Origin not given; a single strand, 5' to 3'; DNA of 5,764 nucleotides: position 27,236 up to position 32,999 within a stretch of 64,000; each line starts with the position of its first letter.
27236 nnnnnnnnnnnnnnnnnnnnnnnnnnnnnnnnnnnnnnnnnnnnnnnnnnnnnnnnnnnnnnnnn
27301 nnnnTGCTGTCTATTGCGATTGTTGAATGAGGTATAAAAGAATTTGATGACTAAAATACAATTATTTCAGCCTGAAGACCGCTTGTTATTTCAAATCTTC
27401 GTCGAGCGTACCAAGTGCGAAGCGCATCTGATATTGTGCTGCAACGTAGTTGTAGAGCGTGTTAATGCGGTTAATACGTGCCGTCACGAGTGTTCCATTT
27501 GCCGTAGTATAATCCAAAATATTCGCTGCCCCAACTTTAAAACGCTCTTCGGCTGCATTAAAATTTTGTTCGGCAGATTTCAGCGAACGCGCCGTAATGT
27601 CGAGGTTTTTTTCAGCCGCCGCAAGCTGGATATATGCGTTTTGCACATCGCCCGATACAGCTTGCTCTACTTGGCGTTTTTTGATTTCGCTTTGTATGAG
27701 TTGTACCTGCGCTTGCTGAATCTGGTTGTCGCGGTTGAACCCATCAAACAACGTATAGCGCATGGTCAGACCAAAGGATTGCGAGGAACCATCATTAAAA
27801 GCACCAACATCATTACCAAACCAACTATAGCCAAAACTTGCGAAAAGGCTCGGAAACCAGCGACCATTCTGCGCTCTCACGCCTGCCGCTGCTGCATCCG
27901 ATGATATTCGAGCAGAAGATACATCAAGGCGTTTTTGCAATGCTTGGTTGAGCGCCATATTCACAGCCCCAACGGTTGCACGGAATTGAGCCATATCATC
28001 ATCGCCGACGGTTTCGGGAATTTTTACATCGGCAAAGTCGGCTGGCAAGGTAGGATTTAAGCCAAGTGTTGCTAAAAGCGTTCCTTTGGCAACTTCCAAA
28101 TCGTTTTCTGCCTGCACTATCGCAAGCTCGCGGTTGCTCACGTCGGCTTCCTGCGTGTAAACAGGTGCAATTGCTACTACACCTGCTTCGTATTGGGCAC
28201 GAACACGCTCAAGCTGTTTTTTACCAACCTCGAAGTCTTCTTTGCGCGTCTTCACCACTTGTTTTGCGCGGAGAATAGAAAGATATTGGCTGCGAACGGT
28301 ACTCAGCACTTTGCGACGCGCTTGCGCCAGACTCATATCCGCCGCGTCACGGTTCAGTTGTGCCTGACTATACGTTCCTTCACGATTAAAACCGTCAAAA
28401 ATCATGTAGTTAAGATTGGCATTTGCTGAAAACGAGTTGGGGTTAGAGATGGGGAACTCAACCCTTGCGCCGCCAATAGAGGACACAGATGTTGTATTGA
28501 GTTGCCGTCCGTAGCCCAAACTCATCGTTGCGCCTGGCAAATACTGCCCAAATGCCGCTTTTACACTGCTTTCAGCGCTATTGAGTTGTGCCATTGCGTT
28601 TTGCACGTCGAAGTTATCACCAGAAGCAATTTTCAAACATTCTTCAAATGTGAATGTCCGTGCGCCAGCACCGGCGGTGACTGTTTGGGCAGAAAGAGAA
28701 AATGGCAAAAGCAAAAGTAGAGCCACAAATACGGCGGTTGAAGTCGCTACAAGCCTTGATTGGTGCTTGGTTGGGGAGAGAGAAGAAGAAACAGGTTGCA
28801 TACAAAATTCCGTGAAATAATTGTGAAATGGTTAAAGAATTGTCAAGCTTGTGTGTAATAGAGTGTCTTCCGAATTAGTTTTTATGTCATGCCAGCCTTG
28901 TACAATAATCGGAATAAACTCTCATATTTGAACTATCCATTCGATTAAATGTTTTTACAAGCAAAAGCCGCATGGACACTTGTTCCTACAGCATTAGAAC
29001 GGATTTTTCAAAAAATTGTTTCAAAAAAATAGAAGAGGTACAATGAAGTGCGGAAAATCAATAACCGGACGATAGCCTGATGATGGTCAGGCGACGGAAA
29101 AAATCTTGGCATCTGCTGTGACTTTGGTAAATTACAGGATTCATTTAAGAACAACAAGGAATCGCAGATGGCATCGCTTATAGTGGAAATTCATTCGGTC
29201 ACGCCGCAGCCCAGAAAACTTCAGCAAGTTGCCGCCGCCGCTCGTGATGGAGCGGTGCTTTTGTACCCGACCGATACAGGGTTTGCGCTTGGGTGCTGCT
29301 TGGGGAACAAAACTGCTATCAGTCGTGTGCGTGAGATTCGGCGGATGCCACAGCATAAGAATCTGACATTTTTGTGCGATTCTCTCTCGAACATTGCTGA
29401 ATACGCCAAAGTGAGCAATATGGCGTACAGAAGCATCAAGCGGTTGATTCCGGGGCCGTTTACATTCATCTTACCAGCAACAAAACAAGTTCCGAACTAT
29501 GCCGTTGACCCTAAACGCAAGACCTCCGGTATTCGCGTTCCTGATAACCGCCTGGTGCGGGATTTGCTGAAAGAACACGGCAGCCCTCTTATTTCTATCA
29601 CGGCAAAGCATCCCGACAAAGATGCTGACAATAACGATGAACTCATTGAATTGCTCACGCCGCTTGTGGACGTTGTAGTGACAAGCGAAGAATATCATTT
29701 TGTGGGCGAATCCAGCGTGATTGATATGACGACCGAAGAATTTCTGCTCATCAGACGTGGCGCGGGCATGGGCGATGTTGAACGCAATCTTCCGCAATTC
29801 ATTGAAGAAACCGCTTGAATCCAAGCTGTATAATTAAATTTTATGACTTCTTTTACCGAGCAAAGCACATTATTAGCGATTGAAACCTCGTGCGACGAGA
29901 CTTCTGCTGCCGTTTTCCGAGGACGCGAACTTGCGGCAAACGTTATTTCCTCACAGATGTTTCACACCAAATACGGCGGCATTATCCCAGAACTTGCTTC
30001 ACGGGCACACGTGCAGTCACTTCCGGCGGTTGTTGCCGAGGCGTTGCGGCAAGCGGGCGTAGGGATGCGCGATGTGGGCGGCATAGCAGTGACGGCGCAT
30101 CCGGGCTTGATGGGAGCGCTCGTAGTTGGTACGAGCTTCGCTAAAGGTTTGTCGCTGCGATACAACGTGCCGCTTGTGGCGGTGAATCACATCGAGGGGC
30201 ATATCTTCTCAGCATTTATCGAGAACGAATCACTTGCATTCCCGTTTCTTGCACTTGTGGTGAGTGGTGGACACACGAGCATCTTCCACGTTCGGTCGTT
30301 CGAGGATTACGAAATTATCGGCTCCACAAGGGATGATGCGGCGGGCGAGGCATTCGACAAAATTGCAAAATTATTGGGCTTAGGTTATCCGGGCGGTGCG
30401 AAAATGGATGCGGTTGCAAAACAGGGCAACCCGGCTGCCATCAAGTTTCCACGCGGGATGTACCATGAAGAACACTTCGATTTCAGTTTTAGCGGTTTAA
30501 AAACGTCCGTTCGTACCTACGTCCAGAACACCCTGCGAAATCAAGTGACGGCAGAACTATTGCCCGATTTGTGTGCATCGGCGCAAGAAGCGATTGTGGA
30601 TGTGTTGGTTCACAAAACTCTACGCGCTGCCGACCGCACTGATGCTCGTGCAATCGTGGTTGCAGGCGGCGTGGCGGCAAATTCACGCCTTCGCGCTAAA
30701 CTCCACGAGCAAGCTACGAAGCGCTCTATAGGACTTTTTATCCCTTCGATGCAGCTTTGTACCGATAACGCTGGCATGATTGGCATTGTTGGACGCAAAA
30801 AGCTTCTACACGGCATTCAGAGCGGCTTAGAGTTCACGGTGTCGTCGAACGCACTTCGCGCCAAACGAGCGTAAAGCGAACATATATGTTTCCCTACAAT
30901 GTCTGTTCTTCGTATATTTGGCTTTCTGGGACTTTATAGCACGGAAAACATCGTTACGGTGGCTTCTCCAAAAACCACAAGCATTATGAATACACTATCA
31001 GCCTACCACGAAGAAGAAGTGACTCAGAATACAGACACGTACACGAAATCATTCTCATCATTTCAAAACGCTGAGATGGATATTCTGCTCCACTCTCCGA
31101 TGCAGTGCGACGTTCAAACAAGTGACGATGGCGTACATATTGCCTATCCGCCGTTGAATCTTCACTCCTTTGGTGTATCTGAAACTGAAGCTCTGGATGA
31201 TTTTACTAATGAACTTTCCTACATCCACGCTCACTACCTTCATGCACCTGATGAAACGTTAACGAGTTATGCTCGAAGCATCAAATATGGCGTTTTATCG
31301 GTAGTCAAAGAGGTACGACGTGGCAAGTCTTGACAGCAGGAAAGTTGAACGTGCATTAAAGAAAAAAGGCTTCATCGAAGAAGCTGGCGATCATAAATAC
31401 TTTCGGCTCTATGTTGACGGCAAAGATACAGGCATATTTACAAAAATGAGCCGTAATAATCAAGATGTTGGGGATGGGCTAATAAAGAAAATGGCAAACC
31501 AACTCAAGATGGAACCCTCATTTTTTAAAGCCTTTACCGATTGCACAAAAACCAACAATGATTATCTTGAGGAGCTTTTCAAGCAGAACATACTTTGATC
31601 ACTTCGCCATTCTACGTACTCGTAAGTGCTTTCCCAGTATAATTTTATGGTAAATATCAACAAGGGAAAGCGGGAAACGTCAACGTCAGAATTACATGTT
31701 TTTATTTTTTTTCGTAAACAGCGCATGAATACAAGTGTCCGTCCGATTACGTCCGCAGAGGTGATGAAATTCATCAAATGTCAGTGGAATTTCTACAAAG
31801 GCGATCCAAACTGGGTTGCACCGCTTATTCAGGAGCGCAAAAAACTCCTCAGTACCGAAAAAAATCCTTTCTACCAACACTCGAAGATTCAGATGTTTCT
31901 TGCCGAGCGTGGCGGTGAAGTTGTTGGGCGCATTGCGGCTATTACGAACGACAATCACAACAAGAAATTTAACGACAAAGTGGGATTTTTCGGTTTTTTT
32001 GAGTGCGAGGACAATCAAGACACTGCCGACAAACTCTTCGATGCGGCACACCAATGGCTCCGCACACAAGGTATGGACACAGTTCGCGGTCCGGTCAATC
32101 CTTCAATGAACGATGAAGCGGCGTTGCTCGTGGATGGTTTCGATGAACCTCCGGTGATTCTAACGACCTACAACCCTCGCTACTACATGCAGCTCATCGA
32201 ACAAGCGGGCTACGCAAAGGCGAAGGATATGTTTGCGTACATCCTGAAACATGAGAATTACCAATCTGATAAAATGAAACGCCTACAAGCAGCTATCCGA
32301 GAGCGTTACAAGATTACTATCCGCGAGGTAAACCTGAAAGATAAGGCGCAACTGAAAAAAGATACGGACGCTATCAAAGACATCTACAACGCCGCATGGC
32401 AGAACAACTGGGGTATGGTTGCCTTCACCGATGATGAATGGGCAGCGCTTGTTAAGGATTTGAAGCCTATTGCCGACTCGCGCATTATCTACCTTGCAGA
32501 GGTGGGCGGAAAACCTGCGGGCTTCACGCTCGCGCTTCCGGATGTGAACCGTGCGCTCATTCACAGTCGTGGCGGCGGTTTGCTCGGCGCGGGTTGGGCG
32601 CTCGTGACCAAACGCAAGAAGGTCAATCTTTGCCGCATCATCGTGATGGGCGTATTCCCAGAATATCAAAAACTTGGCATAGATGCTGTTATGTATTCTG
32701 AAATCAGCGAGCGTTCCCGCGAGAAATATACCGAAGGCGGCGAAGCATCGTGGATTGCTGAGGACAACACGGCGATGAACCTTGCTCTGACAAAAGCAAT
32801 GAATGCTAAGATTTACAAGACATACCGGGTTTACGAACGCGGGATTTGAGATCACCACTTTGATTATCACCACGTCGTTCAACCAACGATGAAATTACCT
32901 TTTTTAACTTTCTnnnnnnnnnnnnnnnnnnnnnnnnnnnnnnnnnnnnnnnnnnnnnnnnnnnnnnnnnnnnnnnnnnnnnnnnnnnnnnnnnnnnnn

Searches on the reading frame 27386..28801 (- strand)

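Call 48: search_protein_families(library=pfam, proteins=[window:27386-28801:-], max_evalue=0.00001)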
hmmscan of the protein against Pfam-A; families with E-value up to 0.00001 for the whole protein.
window:27386-28801:- (471 aa): 1 family
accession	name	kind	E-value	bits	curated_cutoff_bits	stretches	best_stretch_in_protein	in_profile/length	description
PF02321.23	OEP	-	1.7e-63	214.2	22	2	282-464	3-187/187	Outer membrane efflux protein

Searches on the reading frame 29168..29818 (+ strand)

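Call 48: search_protein_families(library=pfam, proteins=[window:29168-29818:+], max_evalue=0.00001)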
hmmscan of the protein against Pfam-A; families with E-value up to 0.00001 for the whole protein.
window:29168-29818:+ (216 aa): 1 family
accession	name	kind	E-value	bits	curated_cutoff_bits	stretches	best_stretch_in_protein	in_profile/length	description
PF01300.24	Sua5_yciO_yrdC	-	1.2e-42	145.9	25.1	1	25-198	3-178/178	Telomere recombination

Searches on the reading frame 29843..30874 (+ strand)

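Call 48: search_protein_families(library=pfam, proteins=[window:29843-30874:+], max_evalue=0.00001)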
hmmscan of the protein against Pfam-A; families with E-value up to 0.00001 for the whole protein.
window:29843-30874:+ (343 aa): 2 families
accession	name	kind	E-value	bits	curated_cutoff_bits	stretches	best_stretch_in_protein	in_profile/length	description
PF00814.31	TsaD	-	5e-93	312.1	24.8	1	30-314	2-263/264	tRNA N6-adenosine threonylcarbamoyltransferase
PF22521.2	HypF_C_2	-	1e-07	32.4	27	1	206-309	127-234/241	Carbamoyltransferase, Kae1-like Domain, second subdomain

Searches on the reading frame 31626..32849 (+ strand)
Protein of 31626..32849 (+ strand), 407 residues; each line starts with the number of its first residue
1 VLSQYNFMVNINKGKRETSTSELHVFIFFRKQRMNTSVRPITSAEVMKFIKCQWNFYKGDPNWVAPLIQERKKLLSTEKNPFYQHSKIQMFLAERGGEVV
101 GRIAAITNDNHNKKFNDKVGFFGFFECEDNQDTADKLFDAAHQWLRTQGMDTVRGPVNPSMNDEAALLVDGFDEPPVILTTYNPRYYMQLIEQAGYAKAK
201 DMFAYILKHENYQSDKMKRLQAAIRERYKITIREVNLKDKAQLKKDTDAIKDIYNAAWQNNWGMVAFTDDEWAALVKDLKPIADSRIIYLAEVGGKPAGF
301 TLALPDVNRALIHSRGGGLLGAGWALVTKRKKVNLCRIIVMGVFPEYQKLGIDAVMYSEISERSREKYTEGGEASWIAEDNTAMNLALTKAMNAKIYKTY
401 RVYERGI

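Call 48: search_protein_families(library=pfam, proteins=[window:31626-32849:+], max_evalue=0.00001)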
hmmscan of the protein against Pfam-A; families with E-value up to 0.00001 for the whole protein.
window:31626-32849:+ (407 aa): 0 families

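Call 52: search_protein_families(library=ncbifam, proteins=[window:31626-32849:+], max_evalue=0.001)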
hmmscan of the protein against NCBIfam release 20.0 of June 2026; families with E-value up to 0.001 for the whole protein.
window:31626-32849:+ (407 aa): 0 families

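Call 68: search_solved_structures(query=window:31626-32849:+, max_evalue=1)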
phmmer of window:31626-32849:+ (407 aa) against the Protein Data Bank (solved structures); distinct sequences matched with E-value up to 1: 0.
